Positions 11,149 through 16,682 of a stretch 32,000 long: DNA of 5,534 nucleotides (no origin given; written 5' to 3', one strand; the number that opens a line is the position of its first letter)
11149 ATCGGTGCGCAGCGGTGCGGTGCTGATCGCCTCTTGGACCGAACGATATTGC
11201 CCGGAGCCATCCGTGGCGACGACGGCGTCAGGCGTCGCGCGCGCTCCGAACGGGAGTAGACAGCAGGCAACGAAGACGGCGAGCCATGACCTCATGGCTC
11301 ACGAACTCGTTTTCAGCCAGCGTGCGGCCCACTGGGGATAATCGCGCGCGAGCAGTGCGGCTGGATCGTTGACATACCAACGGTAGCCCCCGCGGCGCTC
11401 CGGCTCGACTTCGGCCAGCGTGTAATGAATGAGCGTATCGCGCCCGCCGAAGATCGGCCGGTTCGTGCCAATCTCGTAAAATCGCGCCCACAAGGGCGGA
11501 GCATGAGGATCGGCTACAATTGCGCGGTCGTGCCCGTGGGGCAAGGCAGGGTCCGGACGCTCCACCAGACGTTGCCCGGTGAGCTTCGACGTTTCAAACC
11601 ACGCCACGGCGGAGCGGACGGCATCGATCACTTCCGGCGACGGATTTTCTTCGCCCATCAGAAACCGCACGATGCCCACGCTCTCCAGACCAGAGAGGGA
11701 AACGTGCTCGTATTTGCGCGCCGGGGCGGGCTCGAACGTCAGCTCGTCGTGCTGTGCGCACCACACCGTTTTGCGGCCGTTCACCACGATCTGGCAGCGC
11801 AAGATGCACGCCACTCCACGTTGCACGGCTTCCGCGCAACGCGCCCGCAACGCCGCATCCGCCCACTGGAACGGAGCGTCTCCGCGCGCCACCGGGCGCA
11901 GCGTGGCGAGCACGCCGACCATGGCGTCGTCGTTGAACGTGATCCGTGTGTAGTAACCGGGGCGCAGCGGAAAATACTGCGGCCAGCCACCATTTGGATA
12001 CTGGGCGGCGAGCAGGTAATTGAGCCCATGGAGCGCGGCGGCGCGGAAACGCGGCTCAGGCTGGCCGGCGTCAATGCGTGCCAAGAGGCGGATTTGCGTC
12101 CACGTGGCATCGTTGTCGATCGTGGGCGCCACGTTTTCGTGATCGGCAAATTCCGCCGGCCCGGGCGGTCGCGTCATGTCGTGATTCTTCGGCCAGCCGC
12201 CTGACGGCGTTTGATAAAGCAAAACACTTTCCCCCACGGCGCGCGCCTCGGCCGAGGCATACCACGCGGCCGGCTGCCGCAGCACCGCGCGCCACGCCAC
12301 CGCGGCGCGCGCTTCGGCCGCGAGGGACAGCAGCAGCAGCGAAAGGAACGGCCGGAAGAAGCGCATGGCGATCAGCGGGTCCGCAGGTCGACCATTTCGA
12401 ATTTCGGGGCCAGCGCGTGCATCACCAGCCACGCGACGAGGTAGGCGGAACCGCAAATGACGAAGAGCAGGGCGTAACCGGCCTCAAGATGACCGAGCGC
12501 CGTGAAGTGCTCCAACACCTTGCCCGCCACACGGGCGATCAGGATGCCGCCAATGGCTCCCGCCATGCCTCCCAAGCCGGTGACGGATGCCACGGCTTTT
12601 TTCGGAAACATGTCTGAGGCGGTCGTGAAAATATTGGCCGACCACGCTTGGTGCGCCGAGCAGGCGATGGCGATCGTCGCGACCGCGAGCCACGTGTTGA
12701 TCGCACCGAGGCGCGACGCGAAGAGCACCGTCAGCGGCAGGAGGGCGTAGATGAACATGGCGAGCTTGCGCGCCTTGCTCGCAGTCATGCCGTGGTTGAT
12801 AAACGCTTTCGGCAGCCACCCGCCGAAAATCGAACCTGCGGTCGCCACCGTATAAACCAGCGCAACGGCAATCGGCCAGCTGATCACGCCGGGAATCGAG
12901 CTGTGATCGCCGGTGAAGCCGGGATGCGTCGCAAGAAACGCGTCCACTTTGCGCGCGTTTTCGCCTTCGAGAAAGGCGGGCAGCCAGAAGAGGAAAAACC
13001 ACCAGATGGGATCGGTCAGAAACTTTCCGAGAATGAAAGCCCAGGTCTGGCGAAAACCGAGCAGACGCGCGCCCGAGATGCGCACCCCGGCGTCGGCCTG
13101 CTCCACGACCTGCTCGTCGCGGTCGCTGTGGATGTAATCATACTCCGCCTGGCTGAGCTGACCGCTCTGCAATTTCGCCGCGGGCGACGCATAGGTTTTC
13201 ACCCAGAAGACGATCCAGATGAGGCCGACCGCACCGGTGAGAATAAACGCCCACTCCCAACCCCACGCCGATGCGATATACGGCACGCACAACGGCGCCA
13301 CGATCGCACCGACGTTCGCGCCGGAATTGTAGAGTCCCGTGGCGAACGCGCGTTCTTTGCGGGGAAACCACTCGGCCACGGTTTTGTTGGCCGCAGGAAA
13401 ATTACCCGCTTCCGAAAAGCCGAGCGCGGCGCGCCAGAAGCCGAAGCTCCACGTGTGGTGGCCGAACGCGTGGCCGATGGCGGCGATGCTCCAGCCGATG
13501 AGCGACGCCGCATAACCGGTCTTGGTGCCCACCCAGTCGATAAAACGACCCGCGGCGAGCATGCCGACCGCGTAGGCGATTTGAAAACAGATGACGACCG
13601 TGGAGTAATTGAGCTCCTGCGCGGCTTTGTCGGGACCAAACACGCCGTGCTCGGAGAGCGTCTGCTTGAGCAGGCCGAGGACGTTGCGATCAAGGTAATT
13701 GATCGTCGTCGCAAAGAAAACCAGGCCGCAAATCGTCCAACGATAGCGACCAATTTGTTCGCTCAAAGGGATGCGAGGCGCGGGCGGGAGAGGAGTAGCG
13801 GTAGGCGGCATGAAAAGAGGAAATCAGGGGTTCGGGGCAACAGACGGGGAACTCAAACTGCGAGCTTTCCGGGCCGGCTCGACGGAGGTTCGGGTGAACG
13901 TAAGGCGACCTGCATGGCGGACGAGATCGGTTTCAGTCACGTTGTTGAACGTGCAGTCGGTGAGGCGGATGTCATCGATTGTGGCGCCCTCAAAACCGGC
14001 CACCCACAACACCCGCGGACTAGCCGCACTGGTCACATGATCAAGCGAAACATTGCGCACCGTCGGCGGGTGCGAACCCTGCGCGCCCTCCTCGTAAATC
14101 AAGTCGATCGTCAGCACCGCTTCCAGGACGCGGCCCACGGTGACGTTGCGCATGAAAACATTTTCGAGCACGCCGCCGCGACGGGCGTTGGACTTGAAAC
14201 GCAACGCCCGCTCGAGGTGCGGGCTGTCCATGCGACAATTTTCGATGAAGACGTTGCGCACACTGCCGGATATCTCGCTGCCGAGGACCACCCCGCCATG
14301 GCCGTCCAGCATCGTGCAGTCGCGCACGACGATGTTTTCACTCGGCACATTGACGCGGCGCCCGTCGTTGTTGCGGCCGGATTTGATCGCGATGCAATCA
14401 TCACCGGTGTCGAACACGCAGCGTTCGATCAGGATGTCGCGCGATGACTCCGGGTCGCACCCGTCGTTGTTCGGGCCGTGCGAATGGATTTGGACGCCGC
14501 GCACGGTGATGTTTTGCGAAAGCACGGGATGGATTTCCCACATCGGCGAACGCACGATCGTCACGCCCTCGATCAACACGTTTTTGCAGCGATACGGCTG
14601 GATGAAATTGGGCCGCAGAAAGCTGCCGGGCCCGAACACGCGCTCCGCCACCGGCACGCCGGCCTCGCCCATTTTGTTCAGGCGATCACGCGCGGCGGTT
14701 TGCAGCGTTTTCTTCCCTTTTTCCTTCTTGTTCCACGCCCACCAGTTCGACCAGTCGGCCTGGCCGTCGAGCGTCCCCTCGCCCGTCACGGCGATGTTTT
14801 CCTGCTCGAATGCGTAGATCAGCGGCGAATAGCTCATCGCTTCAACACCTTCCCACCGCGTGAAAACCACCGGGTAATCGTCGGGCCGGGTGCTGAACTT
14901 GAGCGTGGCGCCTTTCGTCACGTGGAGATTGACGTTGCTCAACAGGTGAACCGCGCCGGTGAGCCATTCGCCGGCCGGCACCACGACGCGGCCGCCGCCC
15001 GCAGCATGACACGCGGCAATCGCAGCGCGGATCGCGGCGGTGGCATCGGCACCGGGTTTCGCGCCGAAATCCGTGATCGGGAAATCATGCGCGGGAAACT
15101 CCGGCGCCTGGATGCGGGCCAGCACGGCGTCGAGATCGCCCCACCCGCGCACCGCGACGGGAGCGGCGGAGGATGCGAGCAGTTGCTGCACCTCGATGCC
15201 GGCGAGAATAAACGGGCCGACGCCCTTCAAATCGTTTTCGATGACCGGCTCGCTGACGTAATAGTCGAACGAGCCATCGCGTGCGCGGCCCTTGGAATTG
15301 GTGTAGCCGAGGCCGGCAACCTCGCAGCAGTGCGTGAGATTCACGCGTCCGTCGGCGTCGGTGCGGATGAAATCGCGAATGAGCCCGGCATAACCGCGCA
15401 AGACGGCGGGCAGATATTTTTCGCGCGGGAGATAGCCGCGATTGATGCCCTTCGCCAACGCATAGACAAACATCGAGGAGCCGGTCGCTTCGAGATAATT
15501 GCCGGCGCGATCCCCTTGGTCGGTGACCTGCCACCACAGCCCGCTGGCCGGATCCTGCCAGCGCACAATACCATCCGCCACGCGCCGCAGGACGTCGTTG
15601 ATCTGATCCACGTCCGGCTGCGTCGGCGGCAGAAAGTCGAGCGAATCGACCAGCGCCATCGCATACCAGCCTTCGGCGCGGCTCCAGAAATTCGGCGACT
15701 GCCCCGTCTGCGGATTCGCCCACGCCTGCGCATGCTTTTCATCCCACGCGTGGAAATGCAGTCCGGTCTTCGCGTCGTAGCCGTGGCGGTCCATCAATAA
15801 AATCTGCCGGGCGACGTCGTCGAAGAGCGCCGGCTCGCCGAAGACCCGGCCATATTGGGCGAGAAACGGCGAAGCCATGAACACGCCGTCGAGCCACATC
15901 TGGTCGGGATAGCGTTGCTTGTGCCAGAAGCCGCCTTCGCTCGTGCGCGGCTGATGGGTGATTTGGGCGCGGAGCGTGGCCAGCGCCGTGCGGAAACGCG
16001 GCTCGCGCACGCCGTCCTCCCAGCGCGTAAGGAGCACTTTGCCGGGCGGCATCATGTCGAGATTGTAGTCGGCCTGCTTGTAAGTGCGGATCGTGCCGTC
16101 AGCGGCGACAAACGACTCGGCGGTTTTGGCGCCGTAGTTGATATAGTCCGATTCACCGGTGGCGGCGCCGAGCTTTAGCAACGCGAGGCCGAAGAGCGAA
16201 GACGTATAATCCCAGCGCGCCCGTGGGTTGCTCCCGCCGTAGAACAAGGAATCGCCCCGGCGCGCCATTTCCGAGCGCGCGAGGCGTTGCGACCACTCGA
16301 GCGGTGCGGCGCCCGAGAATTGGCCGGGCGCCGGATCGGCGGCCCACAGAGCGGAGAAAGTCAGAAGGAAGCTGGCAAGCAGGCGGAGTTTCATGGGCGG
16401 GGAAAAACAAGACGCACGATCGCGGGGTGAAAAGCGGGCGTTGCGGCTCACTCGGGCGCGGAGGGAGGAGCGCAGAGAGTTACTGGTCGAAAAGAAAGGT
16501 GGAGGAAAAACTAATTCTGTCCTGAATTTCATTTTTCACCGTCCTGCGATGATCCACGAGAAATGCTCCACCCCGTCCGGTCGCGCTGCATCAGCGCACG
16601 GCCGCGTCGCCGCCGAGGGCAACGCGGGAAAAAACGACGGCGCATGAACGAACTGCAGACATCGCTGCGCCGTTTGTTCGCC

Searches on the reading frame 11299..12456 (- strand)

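Call 6: search_protein_families(library=pfam, proteins=[window:11299-12456:-], max_evalue=0.001)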
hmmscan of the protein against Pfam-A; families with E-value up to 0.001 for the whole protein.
window:11299-12456:- (385 aa): 1 family
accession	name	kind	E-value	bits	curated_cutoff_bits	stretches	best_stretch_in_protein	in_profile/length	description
PF09492.16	Pec_lyase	-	1.6e-99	333.3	22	1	82-368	1-291/292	Pectic acid lyase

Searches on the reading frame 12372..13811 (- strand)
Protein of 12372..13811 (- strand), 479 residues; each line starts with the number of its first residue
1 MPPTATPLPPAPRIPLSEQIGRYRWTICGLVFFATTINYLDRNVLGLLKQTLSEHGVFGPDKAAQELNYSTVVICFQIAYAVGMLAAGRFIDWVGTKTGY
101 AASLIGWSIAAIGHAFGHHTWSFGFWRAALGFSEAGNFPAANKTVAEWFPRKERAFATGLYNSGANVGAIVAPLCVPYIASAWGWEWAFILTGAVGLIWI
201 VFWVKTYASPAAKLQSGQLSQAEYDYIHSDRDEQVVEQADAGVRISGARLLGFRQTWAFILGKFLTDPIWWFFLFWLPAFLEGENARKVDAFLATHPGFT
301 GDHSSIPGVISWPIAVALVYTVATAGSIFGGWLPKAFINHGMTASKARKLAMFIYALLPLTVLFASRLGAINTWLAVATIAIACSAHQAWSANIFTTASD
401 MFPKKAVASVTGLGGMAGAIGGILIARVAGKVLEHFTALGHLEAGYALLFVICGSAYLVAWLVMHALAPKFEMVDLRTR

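Call 6: search_protein_families(library=pfam, proteins=[window:12372-13811:-], max_evalue=0.001)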
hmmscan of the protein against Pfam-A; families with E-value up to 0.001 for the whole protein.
window:12372-13811:- (479 aa): 3 families
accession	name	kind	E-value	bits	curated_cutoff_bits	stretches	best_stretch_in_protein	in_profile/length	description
PF07690.21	MFS_1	-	5.6e-46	157.5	33.4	1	31-425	1-346/347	Major Facilitator Superfamily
PF00083.30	Sugar_tr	-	2.1e-13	50.4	22.3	1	48-242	25-231/452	Sugar (and other) transporter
PF00854.27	PTR2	-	0.00039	19.9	27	1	160-199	75-114/392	POT family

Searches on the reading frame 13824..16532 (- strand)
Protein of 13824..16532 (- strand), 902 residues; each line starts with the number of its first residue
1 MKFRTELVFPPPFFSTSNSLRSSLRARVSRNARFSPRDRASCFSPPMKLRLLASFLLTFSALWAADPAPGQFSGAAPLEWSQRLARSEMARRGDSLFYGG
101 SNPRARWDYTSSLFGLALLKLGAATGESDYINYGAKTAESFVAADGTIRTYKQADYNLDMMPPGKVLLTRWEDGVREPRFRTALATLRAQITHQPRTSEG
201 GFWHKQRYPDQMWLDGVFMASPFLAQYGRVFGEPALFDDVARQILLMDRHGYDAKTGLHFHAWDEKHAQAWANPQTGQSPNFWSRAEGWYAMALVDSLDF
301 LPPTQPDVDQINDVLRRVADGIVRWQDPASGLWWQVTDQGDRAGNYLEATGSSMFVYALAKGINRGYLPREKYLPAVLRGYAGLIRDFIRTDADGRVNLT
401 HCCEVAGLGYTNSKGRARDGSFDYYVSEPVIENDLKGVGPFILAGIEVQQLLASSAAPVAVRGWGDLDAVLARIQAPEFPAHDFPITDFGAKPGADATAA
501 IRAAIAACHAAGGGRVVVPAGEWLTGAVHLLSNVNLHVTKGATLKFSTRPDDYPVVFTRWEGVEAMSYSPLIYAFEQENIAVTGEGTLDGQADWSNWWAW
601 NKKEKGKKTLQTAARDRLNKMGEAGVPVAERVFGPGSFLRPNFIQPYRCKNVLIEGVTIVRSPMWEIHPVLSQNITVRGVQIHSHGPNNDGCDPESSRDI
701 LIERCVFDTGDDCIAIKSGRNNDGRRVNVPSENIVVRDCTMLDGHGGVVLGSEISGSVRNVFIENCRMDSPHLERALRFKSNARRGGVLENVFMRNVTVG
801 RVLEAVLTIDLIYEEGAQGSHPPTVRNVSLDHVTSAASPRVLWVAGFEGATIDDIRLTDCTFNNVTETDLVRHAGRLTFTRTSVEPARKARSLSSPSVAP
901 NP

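Call 6: search_protein_families(library=pfam, proteins=[window:13824-16532:-], max_evalue=0.001)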
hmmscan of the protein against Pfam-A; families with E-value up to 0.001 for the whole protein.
window:13824-16532:- (902 aa): 4 families
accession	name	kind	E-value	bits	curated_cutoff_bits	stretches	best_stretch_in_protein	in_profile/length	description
PF07470.19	Glyco_hydro_88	-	1.7e-103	346.8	26.6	1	80-451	1-351/352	Glycosyl Hydrolase Family 88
PF00295.23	Glyco_hydro_28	-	1.6e-26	93.6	22.9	1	640-839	90-282/324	Glycosyl hydrolases family 28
PF12708.12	Pect-lyase_RHGA_epim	-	9.2e-07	29.3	27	0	486-525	4-46/213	Rhamnogalacturonase A/epimerase, pectate lyase-like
PF13229.12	Beta_helix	-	0.00089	19.4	25.9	0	648-768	30-134/158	Right handed beta helix region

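Call 67: find_encoding_contigs(protein=window:13824-16532:-, flank=10000, max_places=6)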
Protein window:13824-16532:- (902 aa): no gene with exactly this product is on record in the collection.

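Call 73: search_protein_families(library=ncbifam, proteins=[window:13824-16532:-], max_evalue=0.01)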
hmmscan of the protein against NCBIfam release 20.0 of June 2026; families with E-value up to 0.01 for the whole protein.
window:13824-16532:- (902 aa): 6 families
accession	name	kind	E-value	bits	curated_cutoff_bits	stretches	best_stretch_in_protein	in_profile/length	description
NF049892.1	AlphdgalacturondseBT4155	equivalog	1.3e-108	363.7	800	1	473-813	40-378/454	alpha-d-galacturonidase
NF051860.1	PolglcturonPglAAgro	equivalog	1e-63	215.7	600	2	640-858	226-442/502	polygalacturonase PglA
NF049899.1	RhamgalacuronBT4153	equivalog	4.5e-40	137.6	650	2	483-618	46-184/432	rhamnogalacturonidase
NF051861.1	PolglcturonPglBAgro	equivalog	3.7e-39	134.7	600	2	639-799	123-280/437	polygalacturonase PglB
NF049898.1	RhamgalacuronBT4146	equivalog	1.9e-29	102.7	500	2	487-741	2-227/445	rhamnogalacturonidase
NF051900.1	BetGalacBglBAgro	equivalog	3.6e-27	95.3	420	1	172-386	76-283/333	beta-galactosidase BglB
